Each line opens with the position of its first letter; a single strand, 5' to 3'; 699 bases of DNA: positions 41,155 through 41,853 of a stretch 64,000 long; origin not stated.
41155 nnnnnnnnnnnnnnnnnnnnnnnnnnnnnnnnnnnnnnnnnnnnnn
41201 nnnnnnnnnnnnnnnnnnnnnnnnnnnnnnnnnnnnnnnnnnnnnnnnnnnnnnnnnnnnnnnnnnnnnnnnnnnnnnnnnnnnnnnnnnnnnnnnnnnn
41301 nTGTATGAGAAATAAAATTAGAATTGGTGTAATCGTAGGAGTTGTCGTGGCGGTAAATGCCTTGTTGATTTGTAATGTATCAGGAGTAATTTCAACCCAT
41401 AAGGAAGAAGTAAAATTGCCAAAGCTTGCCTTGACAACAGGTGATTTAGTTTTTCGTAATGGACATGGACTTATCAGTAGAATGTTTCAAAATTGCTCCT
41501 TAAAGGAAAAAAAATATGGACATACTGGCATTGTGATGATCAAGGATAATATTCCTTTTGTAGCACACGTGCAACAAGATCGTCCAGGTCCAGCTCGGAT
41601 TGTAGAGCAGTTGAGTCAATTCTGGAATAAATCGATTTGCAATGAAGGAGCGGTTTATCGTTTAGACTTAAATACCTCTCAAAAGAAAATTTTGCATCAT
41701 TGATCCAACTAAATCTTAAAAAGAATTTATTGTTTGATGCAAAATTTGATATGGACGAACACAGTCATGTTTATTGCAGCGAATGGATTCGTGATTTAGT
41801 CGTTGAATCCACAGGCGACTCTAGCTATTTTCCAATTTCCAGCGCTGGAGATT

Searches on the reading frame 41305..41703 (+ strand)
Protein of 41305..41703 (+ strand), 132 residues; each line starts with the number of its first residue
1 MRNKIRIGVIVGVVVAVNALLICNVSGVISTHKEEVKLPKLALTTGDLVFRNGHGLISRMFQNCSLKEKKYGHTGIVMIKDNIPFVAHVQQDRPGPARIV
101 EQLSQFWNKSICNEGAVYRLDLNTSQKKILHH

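Call 18: find_encoding_contigs(protein=window:41305-41703:+, flank=10000, max_places=3)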
Protein window:41305-41703:+ (132 aa): no gene with exactly this product is on record in the collection.
